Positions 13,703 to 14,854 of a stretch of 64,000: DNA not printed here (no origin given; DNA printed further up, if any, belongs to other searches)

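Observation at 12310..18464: ECF sigma / anti-sigma cassette coupled to an unknown 283-aa protein, a TPR-CHAT protease and a Trp-cluster protein: candidate undescribed system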

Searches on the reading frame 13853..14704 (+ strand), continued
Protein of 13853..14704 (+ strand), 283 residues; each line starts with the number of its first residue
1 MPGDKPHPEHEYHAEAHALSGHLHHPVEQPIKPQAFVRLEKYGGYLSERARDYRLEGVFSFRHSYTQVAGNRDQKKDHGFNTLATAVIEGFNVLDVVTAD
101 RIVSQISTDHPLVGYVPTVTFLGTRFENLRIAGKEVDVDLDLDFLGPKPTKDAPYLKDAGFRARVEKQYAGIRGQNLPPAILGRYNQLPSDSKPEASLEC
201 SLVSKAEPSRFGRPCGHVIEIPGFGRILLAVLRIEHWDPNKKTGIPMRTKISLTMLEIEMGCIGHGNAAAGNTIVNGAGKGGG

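Call 48: find_encoding_contigs(protein=P0247, flank=6000, max_places=3)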
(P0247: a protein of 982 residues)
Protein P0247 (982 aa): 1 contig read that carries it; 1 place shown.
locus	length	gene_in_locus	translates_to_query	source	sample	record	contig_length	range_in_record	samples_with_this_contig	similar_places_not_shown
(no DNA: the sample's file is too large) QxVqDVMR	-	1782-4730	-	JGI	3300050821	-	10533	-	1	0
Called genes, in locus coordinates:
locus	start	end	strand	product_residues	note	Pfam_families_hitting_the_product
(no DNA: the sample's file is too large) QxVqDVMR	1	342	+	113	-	?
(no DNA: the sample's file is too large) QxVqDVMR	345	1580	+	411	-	PF00753:Lactamase_B (weak)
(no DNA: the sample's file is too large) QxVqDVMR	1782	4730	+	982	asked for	PF26784:DUF8256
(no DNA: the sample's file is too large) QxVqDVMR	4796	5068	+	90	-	-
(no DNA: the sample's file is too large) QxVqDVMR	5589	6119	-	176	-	-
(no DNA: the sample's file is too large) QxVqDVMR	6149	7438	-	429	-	PF01569:PAP2 (weak), PF22778:VCPO_2nd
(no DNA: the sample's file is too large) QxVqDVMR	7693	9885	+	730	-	PF00486:Trans_reg_C, PF00930:DPPIV_N (faint), PF07676:PD40 (faint), PF26550:Tricorn_2nd (faint), PF26549:Tricorn_N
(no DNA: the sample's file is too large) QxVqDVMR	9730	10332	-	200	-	-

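Call 49: search_protein_families(library=pfam, proteins=[L083:5225-5989:+, L083:6129-6833:+, L086:9001-9729:+, L086:8004-8738:+, L084:6922-7296:+, L085:86-229:+], max_evalue=0.01)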
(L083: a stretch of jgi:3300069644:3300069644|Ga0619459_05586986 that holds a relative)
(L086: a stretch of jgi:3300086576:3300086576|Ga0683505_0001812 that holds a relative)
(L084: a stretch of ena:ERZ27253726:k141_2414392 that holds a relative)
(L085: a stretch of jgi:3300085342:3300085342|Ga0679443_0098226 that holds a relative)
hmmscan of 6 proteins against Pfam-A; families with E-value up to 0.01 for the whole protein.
L083:5225-5989:+ (254 aa): 0 families

L083:6129-6833:+ (234 aa): 0 families

L086:9001-9729:+ (242 aa): 0 families

L086:8004-8738:+ (244 aa): 1 family
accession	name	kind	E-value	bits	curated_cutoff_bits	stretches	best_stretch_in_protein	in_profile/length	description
PF00082.27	Peptidase_S8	-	3.4e-20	73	21.8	1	107-219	161-273/288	Subtilase family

L084:6922-7296:+ (124 aa): 0 families

L085:86-229:+ (47 aa): 0 families

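Call 51: search_solved_structures(query=L083:5225-5989:+, max_evalue=1)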
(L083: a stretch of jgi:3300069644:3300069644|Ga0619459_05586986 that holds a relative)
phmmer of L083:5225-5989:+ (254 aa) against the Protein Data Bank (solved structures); distinct sequences matched with E-value up to 1: 2.
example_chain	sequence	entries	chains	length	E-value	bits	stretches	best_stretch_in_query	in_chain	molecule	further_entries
8sl0_A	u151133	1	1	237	2.8e-08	37.1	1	2-217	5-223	Gasdermin bGSDM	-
7n51_A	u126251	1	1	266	4.4e-08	36.5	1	2-215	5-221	Gasdermin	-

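Call 52: search_solved_structures(query=A3, max_evalue=1)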
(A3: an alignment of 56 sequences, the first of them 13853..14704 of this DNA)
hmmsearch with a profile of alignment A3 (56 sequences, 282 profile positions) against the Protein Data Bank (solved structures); distinct sequences matched with E-value up to 1: 0.

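Call 58: find_encoding_contigs(protein=P0251, flank=6000, max_places=2)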
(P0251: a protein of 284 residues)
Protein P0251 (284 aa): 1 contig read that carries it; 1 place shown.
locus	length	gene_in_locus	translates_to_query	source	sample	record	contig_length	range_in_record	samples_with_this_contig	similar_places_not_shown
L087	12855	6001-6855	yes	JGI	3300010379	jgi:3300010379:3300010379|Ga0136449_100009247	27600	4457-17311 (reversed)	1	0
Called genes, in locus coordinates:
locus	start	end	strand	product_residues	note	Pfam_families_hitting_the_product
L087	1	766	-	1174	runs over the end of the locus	PF13620:CarboxypepD_reg, PF13715:CarbopepD_reg_2 (weak), PF17802:SpaA (faint), PF25183:OMP_b-brl_4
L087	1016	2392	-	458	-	PF00069:Pkinase, PF07714:PK_Tyr_Ser-Thr, PF03544:TonB_C (weak)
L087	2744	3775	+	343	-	PF24681:Kelch_KLHDC2_KLHL20_DRC7, PF24981:Beta-prop_ATRN-LZTR1, PF13415:Beta-prop_FBX42, PF24681:Kelch_KLHDC2_KLHL20_DRC7 (weak)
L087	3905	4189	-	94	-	PF08281:Sigma70_r4_2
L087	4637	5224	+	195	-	-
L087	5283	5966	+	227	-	PF13490:zf-HC2 (weak)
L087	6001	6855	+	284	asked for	PF26784:DUF8256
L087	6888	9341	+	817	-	PF07721:TPR_4 (faint), PF13432:TPR_16 (faint), PF07719:TPR_2 (faint), PF13424:TPR_12, PF17874:TPR_MalT (weak), PF00515:TPR_1 (weak), PF13424:TPR_12, PF12770:CHAT, +3 more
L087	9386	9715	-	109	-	PF00196:GerE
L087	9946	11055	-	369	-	PF04909:Amidohydro_2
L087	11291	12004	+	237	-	PF09859:Oxygenase-NA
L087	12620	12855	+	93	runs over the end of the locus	-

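Call 59: find_encoding_contigs(protein=P0335, flank=6000, max_places=2)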
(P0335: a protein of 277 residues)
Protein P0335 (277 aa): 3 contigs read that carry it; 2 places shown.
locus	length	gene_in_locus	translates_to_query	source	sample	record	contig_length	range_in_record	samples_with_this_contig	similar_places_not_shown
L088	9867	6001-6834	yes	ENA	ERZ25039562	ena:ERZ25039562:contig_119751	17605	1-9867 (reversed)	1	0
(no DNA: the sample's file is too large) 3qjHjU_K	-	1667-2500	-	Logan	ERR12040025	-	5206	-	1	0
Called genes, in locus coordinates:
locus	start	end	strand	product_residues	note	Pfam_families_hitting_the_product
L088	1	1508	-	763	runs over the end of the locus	PF00270:DEAD, PF00271:Helicase_C, PF08482:HrpB_C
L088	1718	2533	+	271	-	PF12697:Abhydrolase_6 (faint), PF07224:Chlorophyllase, PF02129:Peptidase_S15 (weak), PF01738:DLH, PF00561:Abhydrolase_1, PF12146:Hydrolase_4 (faint)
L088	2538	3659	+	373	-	PF02746:MR_MLE_N, PF13378:MR_MLE_C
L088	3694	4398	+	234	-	PF03737:RraA-like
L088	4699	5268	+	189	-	-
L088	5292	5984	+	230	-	PF13490:zf-HC2 (weak)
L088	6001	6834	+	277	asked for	PF26784:DUF8256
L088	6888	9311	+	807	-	PF07719:TPR_2 (faint), PF13181:TPR_8 (faint), PF18768:RNPP_C (faint), PF00515:TPR_1 (faint), PF13424:TPR_12, PF13424:TPR_12, PF17874:TPR_MalT, PF12770:CHAT, +3 more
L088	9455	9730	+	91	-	-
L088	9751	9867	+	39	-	?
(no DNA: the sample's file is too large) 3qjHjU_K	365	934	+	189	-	-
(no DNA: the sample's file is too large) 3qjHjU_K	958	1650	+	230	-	PF13490:zf-HC2 (weak)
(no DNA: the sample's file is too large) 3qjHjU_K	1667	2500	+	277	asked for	PF26784:DUF8256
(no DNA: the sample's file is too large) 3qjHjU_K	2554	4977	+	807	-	PF07719:TPR_2 (faint), PF13181:TPR_8 (faint), PF18768:RNPP_C (faint), PF00515:TPR_1 (faint), PF13424:TPR_12, PF13424:TPR_12, PF17874:TPR_MalT, PF12770:CHAT, +3 more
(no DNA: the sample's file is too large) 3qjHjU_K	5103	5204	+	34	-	?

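Call 60: find_encoding_contigs(protein=P0310, flank=6000, max_places=2)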
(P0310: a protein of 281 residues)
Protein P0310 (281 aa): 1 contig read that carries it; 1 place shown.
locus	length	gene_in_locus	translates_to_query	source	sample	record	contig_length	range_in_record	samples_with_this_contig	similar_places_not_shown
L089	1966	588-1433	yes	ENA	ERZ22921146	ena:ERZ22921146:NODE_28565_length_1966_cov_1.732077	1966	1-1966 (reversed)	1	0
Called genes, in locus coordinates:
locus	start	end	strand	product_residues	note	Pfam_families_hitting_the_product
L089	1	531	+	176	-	?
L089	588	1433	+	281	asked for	PF26784:DUF8256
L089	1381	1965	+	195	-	?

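Call 83: fold_search(model_id=the predicted structure, library=viral)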
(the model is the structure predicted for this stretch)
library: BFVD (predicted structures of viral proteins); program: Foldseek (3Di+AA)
matches with E <= 10: 365; with E <= 0.001: 0
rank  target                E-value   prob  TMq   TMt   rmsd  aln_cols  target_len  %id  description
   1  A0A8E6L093            1.7e-02  0.07  0.12  0.05  24.3       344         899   11  (no name in the UniProt tables at hand)
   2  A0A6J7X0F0            2.3e-02  0.20  0.14  0.16  20.8       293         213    6  Uncharacterized protein [uncultured Caudovirales phage]
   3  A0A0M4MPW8            5.7e-02  0.06  0.14  0.11  24.4       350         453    9  F21 [Felid gammaherpesvirus 1]
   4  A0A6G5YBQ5            1.0e-01  0.06  0.11  0.14  21.8       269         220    8  (no name in the UniProt tables at hand)
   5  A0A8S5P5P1            1.4e-01  0.41  0.18  0.16  10.9       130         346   10  Outer capsid protein sigma-1 attachment protein [Podoviridae sp. ctQZJ2]
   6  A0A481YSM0            1.6e-01  0.11  0.17  0.22  17.1       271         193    7  Uncharacterized protein [Marseillevirus LCMAC101]
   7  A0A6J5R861            1.6e-01  0.11  0.21  0.12  18.0       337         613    6  Autotransporter beta-domain containing protein [uncultured Caudovirales phage]
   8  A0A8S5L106            2.1e-01  0.05  0.11  0.08  28.4       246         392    8  Maturation protein [ssRNA phage SRR7976301_2]
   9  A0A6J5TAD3            2.3e-01  0.13  0.16  0.22  16.6       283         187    7  Porin domain-containing protein [uncultured Caudovirales phage]
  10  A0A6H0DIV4            2.7e-01  0.02  0.08  0.07  27.2       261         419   10  Uncharacterized protein [de Gerlache virus]
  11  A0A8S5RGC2            3.7e-01  0.06  0.14  0.10  22.2       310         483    6  Outer membrane protein [virus sp. ct5rm7]
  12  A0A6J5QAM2            3.7e-01  0.04  0.16  0.17  19.4       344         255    7  OmpW Outer membrane protein W [uncultured Caudovirales phage]
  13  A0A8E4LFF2            3.7e-01  0.04  0.16  0.10  23.8       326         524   10  Envelope glycoprotein Q1 [Human betaherpesvirus 6A]
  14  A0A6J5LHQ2            4.3e-01  0.06  0.15  0.19  20.9       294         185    7  Uncharacterized protein [uncultured Caudovirales phage]
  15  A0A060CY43            4.3e-01  0.06  0.17  0.10  18.2       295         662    7  Putative major envelope glycoprotein [Bovine gammaherpesvirus 6]
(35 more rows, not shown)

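Call 87: search_protein_families(library=pfam, proteins=[L002:5030-5929:+, L002:6034-6444:+], max_evalue=0.1)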
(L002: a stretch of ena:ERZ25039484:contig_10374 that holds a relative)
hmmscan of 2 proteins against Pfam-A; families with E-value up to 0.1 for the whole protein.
L002:5030-5929:+ (299 aa): 0 families

L002:6034-6444:+ (136 aa): 0 families
